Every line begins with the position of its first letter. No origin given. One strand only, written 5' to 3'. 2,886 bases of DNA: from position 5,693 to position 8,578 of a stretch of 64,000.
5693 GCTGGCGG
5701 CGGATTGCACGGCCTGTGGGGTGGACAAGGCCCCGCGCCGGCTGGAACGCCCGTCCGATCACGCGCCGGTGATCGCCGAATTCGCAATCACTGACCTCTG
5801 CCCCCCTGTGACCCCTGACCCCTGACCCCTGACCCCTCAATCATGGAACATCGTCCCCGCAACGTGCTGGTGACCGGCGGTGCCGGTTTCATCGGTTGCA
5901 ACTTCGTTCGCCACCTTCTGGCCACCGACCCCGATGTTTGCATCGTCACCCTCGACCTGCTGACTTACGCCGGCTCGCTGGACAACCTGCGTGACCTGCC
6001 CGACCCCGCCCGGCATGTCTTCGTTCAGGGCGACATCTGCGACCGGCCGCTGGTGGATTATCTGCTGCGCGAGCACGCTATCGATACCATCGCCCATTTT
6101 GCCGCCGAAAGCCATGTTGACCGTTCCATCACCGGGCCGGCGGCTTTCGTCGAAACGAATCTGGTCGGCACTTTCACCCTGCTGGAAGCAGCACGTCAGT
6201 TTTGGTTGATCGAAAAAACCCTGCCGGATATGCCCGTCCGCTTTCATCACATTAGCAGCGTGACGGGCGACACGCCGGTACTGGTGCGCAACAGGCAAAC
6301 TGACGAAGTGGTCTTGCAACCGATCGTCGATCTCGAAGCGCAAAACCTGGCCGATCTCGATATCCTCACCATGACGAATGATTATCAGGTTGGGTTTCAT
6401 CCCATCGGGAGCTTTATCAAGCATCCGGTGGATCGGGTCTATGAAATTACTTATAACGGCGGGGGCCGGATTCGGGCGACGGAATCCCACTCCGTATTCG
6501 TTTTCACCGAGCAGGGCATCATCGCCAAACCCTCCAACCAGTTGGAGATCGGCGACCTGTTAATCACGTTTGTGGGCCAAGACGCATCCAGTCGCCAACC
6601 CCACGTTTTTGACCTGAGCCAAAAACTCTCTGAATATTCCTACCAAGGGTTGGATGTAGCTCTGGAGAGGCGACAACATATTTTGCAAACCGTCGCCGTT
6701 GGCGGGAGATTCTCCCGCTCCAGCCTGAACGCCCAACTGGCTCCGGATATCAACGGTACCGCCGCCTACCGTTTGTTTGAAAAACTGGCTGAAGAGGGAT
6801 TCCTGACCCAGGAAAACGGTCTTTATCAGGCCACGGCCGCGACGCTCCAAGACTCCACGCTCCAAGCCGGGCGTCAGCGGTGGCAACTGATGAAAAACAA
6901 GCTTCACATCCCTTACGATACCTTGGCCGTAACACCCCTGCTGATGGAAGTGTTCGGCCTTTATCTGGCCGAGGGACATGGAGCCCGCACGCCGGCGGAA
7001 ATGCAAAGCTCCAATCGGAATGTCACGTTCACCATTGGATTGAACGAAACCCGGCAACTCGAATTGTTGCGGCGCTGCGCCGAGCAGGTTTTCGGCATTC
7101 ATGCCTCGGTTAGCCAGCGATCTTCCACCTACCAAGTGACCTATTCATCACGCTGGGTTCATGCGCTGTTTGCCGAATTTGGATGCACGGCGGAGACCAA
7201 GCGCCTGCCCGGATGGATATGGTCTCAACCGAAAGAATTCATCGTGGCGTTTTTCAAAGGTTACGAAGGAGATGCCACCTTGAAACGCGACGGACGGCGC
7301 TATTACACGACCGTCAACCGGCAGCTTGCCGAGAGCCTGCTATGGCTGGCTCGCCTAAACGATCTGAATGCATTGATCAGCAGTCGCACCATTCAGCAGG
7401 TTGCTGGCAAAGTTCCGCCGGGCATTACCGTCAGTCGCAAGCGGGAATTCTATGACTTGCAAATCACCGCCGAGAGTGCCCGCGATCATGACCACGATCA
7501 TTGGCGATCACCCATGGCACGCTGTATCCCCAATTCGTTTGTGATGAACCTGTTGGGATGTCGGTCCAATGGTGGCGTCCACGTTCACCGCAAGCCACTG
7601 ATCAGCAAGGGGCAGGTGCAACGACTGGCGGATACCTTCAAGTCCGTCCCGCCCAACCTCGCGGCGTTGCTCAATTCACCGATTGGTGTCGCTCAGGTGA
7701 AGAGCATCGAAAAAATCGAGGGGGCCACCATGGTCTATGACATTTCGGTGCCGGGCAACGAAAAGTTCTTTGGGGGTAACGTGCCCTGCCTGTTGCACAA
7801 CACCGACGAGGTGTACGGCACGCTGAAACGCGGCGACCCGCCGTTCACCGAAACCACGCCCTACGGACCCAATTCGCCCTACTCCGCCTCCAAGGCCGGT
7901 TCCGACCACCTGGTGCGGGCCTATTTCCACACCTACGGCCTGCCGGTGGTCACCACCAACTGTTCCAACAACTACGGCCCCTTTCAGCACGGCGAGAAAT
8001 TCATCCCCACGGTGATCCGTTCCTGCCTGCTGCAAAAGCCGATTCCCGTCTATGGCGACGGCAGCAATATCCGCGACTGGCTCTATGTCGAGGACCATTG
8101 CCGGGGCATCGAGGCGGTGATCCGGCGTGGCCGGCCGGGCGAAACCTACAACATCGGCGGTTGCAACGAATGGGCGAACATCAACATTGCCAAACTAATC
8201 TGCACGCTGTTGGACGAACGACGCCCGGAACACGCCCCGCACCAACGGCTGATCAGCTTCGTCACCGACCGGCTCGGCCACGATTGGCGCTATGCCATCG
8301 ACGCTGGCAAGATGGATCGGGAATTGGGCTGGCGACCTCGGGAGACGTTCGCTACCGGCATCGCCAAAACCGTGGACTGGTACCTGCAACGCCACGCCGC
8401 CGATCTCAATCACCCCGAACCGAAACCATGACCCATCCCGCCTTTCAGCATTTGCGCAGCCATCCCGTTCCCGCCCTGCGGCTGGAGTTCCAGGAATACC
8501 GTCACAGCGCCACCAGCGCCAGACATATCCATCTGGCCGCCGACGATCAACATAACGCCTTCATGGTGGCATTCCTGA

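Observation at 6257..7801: Full-length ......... intein inserted in the catalytic HIS|TDEVYG motif of dTDP-glucose 4,6-dehydratase (RfbB/RmlB)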

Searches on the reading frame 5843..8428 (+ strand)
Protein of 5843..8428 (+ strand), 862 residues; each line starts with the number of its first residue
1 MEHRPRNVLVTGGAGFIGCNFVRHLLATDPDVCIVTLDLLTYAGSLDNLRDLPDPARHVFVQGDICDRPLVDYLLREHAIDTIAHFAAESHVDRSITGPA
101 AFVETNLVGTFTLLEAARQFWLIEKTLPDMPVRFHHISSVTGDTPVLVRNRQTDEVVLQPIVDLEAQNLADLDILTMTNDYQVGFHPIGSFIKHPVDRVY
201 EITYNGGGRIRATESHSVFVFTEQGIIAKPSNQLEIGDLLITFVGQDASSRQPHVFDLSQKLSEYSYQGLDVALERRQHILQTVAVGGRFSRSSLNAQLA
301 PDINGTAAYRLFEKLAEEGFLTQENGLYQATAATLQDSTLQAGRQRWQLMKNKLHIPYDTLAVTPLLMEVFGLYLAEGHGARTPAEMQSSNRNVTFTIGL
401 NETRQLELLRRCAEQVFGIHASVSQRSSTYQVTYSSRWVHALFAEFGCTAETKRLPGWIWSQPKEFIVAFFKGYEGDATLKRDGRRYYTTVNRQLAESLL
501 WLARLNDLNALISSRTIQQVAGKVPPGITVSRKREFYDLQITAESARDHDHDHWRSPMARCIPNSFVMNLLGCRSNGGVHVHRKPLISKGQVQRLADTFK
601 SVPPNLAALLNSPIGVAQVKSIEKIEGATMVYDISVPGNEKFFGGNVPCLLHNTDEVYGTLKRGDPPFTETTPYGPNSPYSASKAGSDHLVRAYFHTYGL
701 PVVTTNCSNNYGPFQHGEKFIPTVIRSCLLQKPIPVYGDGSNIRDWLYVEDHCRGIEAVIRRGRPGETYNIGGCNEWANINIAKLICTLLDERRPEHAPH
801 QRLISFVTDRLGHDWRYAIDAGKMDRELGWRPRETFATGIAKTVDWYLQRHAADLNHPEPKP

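Call 4: search_protein_families(library=pfam, proteins=[window:5843-8428:+], max_evalue=0.1)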
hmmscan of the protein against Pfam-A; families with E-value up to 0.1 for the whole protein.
window:5843-8428:+ (862 aa): 9 families
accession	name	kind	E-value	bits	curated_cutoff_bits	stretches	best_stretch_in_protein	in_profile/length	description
PF16363.11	GDP_Man_Dehyd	-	7.9e-83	279.1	27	2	654-843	129-332/332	GDP-mannose 4,6 dehydratase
PF01370.27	Epimerase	-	8.5e-60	202.6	20.9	2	653-772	114-240/240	NAD dependent epimerase/dehydratase family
PF14890.11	Intein_splicing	-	2.7e-14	53.7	35.8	1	161-653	15-155/155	Intein splicing domain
PF02719.21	Polysacc_synt_2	-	2.3e-10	40.6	20.2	1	8-119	1-117/293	Polysaccharide biosynthesis protein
PF01073.25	3Beta_HSD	-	8.8e-10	38.5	22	1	9-119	1-105/280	3-beta hydroxysteroid dehydrogenase/isomerase family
PF07993.18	NAD_binding_4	-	9e-08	32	20.1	1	10-141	1-139/258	Male sterility protein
PF04321.23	RmlD_sub_bind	-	5.8e-05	22.7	27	1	7-119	2-91/287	RmlD substrate binding domain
PF00106.31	adh_short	-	0.00035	20.5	26.6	0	7-77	2-70/195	short chain dehydrogenase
PF25213.1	HVO_A0261_N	-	0.00056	20.2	35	1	272-332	8-65/86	HVO_A0261 N-terminal domain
